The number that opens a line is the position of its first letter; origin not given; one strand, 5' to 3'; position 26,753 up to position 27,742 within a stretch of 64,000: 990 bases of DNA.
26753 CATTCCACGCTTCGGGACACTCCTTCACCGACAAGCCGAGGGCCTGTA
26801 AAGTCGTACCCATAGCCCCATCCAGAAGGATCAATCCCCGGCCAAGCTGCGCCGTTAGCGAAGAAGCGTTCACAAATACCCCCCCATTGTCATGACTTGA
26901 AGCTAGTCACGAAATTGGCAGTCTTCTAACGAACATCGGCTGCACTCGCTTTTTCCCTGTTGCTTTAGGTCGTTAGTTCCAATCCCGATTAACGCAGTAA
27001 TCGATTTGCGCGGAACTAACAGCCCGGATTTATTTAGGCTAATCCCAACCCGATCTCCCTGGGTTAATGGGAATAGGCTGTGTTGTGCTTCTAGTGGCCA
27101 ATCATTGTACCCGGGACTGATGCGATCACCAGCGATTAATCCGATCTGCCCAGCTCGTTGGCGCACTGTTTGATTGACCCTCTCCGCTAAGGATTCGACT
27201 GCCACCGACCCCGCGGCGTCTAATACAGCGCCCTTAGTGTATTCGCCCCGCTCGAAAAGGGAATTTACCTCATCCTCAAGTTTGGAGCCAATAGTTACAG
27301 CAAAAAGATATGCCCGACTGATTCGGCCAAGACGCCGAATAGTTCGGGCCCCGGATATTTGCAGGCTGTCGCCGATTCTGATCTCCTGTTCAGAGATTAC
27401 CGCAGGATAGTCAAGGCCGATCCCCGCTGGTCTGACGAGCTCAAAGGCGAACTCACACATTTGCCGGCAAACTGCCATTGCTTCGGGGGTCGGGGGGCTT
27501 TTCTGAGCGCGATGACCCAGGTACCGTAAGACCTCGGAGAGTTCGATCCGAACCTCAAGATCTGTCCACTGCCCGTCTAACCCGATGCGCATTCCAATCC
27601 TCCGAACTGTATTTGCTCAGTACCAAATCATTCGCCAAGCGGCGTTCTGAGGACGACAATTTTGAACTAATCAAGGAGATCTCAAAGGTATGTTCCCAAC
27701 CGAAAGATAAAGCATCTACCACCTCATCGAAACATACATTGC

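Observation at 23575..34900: One 11-kb operon couples glycine cleavage, lipoyl-cofactor maturation and methyl-THF/methionine synthesis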

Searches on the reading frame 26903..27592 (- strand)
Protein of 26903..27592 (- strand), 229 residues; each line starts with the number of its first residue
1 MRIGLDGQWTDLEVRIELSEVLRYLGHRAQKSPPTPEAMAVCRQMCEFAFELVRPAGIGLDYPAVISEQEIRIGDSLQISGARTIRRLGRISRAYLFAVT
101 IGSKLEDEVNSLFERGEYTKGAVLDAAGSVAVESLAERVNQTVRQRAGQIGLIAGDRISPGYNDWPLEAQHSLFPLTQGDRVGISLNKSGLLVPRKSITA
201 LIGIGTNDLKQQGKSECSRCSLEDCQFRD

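Call 5: search_protein_families(library=pfam, proteins=[window:26903-27592:-])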
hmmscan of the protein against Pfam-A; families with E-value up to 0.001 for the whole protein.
window:26903-27592:- (229 aa): 1 family
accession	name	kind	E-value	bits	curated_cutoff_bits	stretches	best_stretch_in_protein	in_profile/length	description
PF02965.22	Met_synt_B12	-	2.9e-05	24.1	25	1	96-202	125-246/273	Vitamin B12 dependent methionine synthase, activation domain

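Call 11: search_protein_families(library=ncbifam, proteins=[window:26903-27592:-], max_evalue=0.01)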
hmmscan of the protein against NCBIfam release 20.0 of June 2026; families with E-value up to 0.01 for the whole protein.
window:26903-27592:- (229 aa): 2 families
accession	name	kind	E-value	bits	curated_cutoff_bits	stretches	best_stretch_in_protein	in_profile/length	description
TIGR02082.1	metH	equivalog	3.3e-05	21.7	1010.85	1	95-202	1050-1171/1182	methionine synthase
NF000477.1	NshR_TsnR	equivalog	0.0064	15.9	425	1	86-140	158-211/266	NshR/TsnR family 23S rRNA methyltransferase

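Call 37: search_solved_structures(query=window:26903-27592:-, max_evalue=1, show_alignments=1)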
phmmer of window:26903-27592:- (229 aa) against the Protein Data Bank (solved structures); distinct sequences matched with E-value up to 1: 2.
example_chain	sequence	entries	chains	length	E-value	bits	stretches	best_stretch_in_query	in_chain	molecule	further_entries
1j6r_A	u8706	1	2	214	1.7e-11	47.5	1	75-209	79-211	METHIONINE SYNTHASE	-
3nk6_A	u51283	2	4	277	0.79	12.6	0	85-143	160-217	23S rRNA methyltransferase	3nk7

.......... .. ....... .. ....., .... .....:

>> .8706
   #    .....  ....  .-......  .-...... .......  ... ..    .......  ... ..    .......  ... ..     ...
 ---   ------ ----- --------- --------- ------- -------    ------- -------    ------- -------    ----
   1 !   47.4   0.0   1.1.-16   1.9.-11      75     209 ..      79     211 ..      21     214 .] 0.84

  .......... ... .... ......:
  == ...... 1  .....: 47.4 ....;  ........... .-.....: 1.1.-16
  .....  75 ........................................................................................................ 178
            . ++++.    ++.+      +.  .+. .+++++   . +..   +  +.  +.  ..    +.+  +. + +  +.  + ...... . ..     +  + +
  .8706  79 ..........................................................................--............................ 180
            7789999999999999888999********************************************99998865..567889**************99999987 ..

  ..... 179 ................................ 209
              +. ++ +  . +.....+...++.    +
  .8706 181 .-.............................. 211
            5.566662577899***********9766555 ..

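Call 45: find_homologous_proteins(query=window:26903-27592:-)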
Query window:26903-27592:- (229 aa): 17 proteins with E <= 0.001 among 1709 candidates.
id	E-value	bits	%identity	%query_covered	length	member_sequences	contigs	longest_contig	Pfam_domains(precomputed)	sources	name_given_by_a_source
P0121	4.4e-142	489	98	100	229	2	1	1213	-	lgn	-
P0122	4.4e-106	372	75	100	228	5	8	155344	-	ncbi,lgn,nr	ncbi:MAG: hypothetical protein GX058_02510 [Firmicutes bacterium]|nr:hypothetical protein [Bacillota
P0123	8.5e-65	237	54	100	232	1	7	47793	-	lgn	-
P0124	7.7e-62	227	50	100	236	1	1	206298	PF02965.23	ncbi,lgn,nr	ncbi:MAG: hypothetical protein H0Z38_00050 [Firmicutes bacterium]|nr:hypothetical protein [Bacillota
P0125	6.7e-55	204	47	98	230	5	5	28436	-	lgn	-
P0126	3.9e-23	100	32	94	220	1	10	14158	PF02965.23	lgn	-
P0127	4.7e-23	100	35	77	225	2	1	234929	PF02965.23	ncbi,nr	ncbi:MAG: hypothetical protein NTY76_06135 [Candidatus Omnitrophica bacterium]|nr:hypothetical prote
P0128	1.2e-21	96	37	92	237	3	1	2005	PF02965.23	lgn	-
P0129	1.9e-21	95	32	95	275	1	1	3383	-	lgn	-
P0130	5.2e-19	87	33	93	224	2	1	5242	-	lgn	-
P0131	1.3e-16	79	30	94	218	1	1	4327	PF02965.23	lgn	-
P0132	1.5e-16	79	28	97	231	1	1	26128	PF02965.23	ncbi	-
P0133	3.1e-16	78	35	84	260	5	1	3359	PF02965.23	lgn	-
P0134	3.3e-15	74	34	81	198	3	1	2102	-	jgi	-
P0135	1.2e-13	69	30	86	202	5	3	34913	PF02965.23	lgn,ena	-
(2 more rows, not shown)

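Call 46: find_encoding_contigs(protein=P0123, flank=10000, max_places=3)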
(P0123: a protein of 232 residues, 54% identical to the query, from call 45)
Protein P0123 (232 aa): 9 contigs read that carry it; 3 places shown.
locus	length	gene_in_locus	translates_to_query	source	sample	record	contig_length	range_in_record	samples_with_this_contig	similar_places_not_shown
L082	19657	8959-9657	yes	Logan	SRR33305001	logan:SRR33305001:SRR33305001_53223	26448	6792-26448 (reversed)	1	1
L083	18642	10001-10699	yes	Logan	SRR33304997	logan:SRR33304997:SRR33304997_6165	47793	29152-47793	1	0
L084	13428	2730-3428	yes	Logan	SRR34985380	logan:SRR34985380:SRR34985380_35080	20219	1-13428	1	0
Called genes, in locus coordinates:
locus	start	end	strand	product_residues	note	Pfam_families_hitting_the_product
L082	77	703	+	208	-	PF12686:DUF3800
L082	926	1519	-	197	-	PF09335:VTT_dom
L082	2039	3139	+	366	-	PF01571:GCV_T, PF08669:GCV_T_C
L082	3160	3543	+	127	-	PF01597:GCV_H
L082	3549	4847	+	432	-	PF02347:GDC-P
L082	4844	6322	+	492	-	PF02347:GDC-P, PF01212:Beta_elim_lyase (faint), PF00266:Aminotran_5, PF21478:GcvP2_C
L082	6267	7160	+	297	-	-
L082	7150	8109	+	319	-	PF04055:Radical_SAM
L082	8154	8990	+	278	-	PF21948:LplA-B_cat, PF03099:BPL_LplA_LipB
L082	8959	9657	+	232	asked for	-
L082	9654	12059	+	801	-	PF02574:S-methyl_trans, PF00809:Pterin_bind, PF03599:CdhD (weak), PF02607:B12-binding_2, PF02310:B12-binding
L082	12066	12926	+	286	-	PF02219:MTHFR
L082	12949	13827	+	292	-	PF21088:MS_channel_1st, PF00924:MS_channel_2nd, PF21082:MS_channel_3rd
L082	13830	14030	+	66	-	PF06107:DUF951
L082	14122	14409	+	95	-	PF01250:Ribosomal_S6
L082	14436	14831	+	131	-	PF00436:SSB, PF22657:SSB_1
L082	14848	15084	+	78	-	PF01084:Ribosomal_S18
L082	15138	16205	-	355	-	PF00145:DNA_methylase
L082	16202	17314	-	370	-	-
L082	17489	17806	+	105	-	PF12643:MazG-like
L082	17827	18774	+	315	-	PF09991:DUF2232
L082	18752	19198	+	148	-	PF01281:Ribosomal_L9_N, PF03948:Ribosomal_L9_C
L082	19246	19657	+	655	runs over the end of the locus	PF13173:AAA_14 (faint), PF00158:Sigma54_activat, PF01078:Mg_chelatase, PF13191:AAA_16 (weak), PF00004:AAA, PF07728:AAA_5, PF05362:Lon_C, PF13541:ChlI, +1 more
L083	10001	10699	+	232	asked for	-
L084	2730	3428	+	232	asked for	-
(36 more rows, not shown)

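Call 47: find_encoding_contigs(protein=P0125, flank=10000, max_places=3)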
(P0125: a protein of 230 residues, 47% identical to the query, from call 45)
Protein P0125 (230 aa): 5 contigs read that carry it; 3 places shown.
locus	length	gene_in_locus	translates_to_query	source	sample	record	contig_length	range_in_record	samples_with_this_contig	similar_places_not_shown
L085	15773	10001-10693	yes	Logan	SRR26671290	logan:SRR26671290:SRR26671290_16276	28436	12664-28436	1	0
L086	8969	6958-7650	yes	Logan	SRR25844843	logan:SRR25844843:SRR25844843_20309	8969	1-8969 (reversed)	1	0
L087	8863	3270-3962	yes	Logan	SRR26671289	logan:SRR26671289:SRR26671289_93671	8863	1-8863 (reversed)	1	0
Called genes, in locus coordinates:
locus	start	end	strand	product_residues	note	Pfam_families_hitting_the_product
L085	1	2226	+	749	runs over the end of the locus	PF00317:Ribonuc_red_lgN, PF02867:Ribonuc_red_lgC, PF12637:TSCPD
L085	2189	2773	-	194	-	PF09335:VTT_dom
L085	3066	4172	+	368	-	PF01571:GCV_T, PF08669:GCV_T_C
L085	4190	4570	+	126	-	PF01597:GCV_H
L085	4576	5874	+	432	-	PF02347:GDC-P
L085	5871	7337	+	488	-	PF02347:GDC-P, PF00155:Aminotran_1_2 (faint), PF00266:Aminotran_5, PF21478:GcvP2_C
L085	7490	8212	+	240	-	-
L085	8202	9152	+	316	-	PF04055:Radical_SAM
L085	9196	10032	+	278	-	PF21948:LplA-B_cat, PF03099:BPL_LplA_LipB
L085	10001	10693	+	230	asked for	-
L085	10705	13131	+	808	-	PF02574:S-methyl_trans, PF00809:Pterin_bind, PF03599:CdhD (weak), PF02607:B12-binding_2, PF02310:B12-binding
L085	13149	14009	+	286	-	PF02219:MTHFR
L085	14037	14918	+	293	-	PF21088:MS_channel_1st, PF00924:MS_channel_2nd, PF21082:MS_channel_3rd (weak)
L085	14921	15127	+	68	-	PF06107:DUF951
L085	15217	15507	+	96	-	PF01250:Ribosomal_S6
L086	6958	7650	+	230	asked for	-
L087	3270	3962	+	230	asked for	-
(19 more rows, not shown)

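Call 48: find_encoding_contigs(protein=P0122, flank=10000, max_places=8)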
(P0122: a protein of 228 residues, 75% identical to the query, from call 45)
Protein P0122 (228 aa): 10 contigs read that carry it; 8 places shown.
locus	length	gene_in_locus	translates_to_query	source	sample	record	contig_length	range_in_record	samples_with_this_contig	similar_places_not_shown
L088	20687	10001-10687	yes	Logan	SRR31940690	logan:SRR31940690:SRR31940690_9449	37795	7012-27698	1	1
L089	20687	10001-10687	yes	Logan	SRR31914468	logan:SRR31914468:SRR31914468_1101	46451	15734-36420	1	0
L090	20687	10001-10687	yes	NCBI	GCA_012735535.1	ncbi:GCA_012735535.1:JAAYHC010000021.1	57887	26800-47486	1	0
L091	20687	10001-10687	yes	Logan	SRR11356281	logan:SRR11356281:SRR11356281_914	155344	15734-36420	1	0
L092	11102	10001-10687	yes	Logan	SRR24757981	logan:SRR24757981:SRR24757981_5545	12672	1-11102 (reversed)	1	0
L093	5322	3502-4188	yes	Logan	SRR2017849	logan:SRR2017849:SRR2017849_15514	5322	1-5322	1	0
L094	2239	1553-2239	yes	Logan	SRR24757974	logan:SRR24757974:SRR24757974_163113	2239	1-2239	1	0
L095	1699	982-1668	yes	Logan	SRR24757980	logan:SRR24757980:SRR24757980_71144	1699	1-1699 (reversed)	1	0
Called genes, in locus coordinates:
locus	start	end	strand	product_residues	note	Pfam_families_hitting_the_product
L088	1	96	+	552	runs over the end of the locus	PF01590:GAF (weak), PF13185:GAF_2, PF00990:GGDEF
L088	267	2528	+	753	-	PF00317:Ribonuc_red_lgN, PF02867:Ribonuc_red_lgC, PF12637:TSCPD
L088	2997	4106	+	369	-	PF01571:GCV_T, PF08669:GCV_T_C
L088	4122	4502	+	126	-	PF01597:GCV_H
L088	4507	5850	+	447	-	PF02347:GDC-P, PF00266:Aminotran_5 (weak)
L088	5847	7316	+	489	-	PF02347:GDC-P, PF01212:Beta_elim_lyase (weak), PF00266:Aminotran_5, PF21478:GcvP2_C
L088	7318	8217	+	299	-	-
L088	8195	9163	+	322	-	PF04055:Radical_SAM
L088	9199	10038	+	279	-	PF21948:LplA-B_cat, PF03099:BPL_LplA_LipB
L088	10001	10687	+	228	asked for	-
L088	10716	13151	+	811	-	PF02574:S-methyl_trans, PF00809:Pterin_bind, PF03599:CdhD (faint), PF02607:B12-binding_2, PF02310:B12-binding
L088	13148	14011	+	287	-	PF02219:MTHFR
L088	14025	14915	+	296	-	PF21088:MS_channel_1st, PF00924:MS_channel_2nd, PF21082:MS_channel_3rd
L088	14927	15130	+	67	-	PF06107:DUF951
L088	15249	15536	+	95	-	PF01250:Ribosomal_S6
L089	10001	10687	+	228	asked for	-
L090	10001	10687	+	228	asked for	-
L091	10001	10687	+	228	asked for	-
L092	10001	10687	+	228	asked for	-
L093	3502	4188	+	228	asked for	-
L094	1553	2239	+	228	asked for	?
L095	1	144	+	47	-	?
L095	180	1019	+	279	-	PF21948:LplA-B_cat, PF03099:BPL_LplA_LipB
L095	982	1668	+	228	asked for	-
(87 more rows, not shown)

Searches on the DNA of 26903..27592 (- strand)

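Call 49: search_rna_families(sources=[L083, L085, L088, L091, L092], threshold=gathering)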
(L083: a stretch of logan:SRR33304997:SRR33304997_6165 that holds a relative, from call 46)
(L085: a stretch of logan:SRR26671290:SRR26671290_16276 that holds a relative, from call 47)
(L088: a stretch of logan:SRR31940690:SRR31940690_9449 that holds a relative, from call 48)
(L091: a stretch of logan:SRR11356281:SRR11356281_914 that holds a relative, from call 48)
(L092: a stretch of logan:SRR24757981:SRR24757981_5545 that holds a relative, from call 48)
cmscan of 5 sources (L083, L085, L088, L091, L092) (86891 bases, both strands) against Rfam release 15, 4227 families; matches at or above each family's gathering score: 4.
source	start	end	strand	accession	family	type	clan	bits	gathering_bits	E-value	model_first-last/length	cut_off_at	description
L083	2844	2945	+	RF00504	Glycine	Cis-reg; riboswitch;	CL00125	66.3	32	1.9e-11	1-94/94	no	Glycine riboswitch aptamer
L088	2825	2953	+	RF00504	Glycine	Cis-reg; riboswitch;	CL00125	42.8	32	3.1e-05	1-94/94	no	Glycine riboswitch aptamer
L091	2825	2953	+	RF00504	Glycine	Cis-reg; riboswitch;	CL00125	42.8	32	3.1e-05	1-94/94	no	Glycine riboswitch aptamer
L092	2825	2953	+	RF00504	Glycine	Cis-reg; riboswitch;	CL00125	42.8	32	3.1e-05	1-94/94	no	Glycine riboswitch aptamer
